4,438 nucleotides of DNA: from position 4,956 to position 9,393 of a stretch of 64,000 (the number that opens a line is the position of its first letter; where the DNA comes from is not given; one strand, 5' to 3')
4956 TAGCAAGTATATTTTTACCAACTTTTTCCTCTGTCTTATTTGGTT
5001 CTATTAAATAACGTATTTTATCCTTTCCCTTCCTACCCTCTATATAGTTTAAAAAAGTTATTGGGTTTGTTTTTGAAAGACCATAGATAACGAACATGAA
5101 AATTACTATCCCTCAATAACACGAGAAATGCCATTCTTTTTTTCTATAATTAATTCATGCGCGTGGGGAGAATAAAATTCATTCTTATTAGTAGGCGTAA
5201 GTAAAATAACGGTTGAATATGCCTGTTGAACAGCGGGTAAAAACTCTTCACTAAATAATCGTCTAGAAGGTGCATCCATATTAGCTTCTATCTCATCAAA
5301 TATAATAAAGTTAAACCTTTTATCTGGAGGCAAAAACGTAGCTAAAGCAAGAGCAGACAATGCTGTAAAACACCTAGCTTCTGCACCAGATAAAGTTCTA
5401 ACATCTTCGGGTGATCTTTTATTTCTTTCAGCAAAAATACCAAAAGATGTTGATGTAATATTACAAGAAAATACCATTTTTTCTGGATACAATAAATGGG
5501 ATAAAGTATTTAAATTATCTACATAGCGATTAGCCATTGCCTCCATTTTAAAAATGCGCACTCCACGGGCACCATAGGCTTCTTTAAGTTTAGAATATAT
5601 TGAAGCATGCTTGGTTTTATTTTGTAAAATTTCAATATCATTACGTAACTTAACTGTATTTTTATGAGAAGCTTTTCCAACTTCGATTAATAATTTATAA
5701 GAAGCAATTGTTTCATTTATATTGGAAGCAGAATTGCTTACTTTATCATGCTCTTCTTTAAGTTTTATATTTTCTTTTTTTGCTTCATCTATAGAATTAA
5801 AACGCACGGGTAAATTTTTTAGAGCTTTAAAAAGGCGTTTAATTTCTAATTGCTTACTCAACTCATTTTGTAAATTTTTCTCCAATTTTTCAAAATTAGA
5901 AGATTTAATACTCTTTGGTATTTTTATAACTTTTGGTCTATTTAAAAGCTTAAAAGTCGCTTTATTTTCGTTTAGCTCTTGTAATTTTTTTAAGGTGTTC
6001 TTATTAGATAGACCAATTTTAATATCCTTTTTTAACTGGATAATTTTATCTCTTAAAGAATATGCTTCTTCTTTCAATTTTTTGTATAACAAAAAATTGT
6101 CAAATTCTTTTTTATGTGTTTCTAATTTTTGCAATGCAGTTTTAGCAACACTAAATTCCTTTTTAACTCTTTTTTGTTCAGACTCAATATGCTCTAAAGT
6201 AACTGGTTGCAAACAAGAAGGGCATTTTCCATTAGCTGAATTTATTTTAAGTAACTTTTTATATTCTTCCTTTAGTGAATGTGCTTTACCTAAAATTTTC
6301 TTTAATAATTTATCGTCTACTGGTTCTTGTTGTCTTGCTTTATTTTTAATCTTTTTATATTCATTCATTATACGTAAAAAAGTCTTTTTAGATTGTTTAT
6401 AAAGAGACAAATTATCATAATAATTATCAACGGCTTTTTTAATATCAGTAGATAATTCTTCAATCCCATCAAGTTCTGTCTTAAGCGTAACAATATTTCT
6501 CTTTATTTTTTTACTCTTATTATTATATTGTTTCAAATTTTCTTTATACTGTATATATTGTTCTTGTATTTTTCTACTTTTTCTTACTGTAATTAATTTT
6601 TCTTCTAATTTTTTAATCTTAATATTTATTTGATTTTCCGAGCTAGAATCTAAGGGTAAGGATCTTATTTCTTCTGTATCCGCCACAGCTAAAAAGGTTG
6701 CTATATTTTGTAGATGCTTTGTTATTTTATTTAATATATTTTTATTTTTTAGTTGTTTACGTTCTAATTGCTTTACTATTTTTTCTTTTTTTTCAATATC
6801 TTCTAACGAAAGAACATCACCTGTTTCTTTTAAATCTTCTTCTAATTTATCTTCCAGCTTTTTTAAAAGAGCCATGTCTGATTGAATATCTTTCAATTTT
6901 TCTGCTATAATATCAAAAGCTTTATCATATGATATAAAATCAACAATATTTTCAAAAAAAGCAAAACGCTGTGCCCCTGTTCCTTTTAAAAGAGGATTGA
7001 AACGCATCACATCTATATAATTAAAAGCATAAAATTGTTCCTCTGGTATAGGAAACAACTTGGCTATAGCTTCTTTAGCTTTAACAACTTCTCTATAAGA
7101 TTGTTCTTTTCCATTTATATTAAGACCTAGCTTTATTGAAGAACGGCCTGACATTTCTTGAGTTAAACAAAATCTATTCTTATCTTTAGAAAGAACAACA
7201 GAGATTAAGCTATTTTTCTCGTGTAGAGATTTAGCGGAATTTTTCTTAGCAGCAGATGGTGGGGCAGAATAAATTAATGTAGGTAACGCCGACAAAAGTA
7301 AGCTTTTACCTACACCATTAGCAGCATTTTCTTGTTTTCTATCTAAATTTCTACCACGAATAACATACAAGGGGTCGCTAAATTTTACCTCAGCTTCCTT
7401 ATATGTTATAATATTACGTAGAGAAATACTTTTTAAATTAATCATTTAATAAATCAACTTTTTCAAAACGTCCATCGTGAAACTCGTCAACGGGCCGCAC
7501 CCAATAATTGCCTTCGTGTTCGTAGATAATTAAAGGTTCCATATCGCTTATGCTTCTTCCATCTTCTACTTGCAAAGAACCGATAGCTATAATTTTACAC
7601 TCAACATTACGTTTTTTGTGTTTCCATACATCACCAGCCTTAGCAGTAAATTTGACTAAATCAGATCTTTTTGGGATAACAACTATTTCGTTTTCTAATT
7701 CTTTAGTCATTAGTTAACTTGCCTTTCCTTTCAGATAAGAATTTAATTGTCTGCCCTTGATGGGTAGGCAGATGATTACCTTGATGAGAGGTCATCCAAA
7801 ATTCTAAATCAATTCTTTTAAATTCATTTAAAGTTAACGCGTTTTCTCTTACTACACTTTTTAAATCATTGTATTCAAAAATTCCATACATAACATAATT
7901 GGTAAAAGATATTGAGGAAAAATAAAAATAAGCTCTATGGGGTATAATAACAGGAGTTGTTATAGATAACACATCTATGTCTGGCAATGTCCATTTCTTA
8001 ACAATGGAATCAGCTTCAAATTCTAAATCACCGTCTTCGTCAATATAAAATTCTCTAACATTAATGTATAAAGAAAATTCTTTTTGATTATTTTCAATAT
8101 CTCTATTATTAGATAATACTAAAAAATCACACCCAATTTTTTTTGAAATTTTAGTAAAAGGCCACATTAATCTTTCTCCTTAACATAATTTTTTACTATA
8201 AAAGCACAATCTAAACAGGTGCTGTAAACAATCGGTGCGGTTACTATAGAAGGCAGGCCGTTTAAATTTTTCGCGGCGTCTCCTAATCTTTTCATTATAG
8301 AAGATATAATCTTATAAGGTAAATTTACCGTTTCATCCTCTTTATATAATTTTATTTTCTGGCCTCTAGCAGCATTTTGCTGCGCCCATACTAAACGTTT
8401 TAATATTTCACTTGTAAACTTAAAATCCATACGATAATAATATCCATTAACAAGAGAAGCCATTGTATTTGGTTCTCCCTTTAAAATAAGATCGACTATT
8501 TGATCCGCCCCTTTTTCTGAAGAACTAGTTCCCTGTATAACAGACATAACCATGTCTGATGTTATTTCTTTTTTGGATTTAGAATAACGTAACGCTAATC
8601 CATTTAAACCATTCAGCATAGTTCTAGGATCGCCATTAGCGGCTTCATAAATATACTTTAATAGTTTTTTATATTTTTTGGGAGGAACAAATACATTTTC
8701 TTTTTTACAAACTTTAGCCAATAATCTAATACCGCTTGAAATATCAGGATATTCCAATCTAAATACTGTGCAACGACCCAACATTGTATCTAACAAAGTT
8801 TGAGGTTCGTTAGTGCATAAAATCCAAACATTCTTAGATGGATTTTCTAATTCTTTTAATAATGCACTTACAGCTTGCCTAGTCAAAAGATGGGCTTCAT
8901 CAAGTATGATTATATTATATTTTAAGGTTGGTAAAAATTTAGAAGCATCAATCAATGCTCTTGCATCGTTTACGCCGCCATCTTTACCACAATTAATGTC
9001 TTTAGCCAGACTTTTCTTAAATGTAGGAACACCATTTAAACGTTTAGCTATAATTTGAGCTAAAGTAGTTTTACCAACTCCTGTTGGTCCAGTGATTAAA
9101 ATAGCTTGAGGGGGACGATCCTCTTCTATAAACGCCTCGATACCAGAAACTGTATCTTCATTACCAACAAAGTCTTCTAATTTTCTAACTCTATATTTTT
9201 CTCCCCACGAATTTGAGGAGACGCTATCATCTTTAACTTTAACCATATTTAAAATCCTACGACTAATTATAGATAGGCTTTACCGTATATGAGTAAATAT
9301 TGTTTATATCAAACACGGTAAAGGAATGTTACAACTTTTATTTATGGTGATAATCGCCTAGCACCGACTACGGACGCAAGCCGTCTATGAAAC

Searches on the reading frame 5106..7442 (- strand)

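Call 17: search_protein_families(library=phrogs, proteins=[window:5106-7442:-], max_evalue=0.01)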
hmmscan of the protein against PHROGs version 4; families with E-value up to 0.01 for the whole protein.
window:5106-7442:- (778 aa): 1 family
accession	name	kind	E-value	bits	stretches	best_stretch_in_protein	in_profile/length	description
phrog_77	-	DNA, RNA and nucleotide metabolism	1.3e-35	124.2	1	1-777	296-954/967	SbcC-like subunit of palindrome specific endonuclease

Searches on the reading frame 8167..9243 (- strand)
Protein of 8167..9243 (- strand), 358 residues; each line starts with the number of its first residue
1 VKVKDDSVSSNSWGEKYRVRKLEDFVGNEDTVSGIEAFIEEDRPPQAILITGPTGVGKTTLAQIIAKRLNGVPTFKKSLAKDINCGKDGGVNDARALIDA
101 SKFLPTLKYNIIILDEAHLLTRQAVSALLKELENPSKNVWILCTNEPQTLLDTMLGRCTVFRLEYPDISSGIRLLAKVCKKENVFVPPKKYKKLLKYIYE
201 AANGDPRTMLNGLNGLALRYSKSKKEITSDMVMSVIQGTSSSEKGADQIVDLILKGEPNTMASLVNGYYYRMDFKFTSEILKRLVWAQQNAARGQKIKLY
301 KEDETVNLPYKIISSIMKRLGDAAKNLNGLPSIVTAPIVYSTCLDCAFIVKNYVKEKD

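Call 17: search_protein_families(library=phrogs, proteins=[window:8167-9243:-], max_evalue=0.01)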
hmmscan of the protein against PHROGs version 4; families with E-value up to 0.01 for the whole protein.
window:8167-9243:- (358 aa): 21 families
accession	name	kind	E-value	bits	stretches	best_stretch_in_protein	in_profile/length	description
phrog_5846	-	DNA, RNA and nucleotide metabolism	2.3e-54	186.1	1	12-282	5-280/380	clamp loader of DNA polymerase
phrog_168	-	DNA, RNA and nucleotide metabolism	8.7e-27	95.6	1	11-285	9-280/314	clamp loader of DNA polymerase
phrog_11838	-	DNA, RNA and nucleotide metabolism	1.6e-18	68.1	1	10-257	4-239/420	clamp loader of DNA polymerase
phrog_3757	-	unknown function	1.5e-08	35.5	1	43-70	124-151/367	-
phrog_7998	-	unknown function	1e-06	29.2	1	45-146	40-154/339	-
phrog_2488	-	DNA, RNA and nucleotide metabolism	3.4e-05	23.8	0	46-72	39-65/579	DNA helicase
phrog_4871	-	other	4.5e-05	23.1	1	40-71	491-522/764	ATP-dependent protease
phrog_761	-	other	5.4e-05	24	1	41-72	15-46/362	thymidylate kinase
phrog_50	-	DNA, RNA and nucleotide metabolism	5.5e-05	23.4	1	36-70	361-394/570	DnaC-like helicase loader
phrog_10401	-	other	0.00015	21.6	1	26-80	442-494/667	ATPase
phrog_4339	-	unknown function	0.00016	21.9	1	45-70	51-76/552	-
phrog_325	-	DNA, RNA and nucleotide metabolism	0.00026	20.4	1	10-69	454-514/986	Dda-like helicase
phrog_296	-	integration and excision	0.00033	20.5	1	48-124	321-404/626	DNA transposition protein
phrog_22983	-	unknown function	0.00038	21.1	1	86-170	15-103/324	-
phrog_6841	-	unknown function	0.00063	19.7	0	46-72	55-81/470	-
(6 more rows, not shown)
